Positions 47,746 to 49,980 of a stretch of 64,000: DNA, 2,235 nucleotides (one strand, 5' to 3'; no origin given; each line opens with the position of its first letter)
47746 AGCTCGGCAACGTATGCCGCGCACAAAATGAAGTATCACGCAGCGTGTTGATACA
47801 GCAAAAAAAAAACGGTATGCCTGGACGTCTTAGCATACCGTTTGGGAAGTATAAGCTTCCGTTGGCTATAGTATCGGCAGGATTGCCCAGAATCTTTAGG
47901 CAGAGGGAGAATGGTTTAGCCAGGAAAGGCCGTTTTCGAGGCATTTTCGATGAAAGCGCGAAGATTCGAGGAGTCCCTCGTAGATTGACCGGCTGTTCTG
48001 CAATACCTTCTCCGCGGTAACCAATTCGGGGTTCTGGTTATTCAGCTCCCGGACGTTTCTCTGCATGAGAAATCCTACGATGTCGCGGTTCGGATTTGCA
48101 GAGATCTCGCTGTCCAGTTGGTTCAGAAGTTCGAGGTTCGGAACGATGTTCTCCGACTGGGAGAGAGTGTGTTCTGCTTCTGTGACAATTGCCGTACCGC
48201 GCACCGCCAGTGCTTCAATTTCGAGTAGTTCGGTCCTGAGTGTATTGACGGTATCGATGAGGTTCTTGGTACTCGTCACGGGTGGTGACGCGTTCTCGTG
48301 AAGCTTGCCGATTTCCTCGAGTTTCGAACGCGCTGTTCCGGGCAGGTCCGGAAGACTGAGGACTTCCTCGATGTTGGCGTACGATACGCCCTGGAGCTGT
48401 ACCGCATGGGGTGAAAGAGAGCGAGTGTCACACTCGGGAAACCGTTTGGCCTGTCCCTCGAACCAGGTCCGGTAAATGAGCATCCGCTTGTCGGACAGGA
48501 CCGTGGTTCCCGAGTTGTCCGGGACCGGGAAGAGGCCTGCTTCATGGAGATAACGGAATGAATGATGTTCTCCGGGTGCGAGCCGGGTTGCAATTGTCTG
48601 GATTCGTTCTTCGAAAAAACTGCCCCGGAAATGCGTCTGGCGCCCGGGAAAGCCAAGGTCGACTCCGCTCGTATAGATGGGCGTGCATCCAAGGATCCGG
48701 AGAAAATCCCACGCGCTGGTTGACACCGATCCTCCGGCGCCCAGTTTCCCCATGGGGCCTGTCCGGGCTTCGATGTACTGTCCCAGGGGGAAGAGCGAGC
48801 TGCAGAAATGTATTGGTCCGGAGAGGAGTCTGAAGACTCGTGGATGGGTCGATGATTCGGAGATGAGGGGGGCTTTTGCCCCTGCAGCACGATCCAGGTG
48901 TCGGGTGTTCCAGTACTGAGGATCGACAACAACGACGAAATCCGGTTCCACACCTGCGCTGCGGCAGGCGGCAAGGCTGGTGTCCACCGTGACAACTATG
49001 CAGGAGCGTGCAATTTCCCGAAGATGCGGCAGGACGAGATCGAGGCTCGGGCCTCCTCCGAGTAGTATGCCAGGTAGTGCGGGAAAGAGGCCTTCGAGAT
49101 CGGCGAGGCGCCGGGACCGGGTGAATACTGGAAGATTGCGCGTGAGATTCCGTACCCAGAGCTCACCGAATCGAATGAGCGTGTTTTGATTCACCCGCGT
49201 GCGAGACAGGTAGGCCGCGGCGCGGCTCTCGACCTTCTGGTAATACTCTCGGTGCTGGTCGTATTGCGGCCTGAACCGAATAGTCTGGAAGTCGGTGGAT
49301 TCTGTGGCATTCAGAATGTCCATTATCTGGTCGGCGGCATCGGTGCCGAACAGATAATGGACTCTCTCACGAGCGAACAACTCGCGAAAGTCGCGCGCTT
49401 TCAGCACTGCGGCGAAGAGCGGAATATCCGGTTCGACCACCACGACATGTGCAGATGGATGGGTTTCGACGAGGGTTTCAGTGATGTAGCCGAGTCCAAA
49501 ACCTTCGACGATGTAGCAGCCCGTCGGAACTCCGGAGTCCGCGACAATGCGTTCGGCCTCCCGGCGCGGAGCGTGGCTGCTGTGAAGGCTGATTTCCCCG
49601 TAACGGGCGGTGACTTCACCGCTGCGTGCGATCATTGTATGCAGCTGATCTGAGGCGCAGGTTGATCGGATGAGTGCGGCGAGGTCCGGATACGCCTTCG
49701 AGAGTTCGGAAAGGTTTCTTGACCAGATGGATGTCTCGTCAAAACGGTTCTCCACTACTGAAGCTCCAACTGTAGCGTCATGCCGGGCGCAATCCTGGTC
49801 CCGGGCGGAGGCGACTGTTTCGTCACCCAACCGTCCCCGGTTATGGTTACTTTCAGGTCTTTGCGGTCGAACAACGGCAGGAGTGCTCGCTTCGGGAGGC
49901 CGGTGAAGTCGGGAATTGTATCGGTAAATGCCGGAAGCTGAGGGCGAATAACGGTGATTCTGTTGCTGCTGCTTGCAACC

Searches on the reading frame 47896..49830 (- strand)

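Call 82: search_protein_families(library=pfam, proteins=[window:47896-49830:-], max_evalue=0.001)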
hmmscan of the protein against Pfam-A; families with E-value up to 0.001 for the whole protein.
window:47896-49830:- (644 aa): 2 families
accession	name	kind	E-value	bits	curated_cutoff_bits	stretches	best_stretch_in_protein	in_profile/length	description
PF01973.23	MptE-like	-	2.2e-30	106.1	34.6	1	228-395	2-169/171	6-hydroxymethylpterin diphosphokinase MptE-like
PF20157.4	Maf_flag10_N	-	2.5e-06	27.6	23.5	1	106-209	115-220/228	Glycosyltransferase Maf N-terminal domain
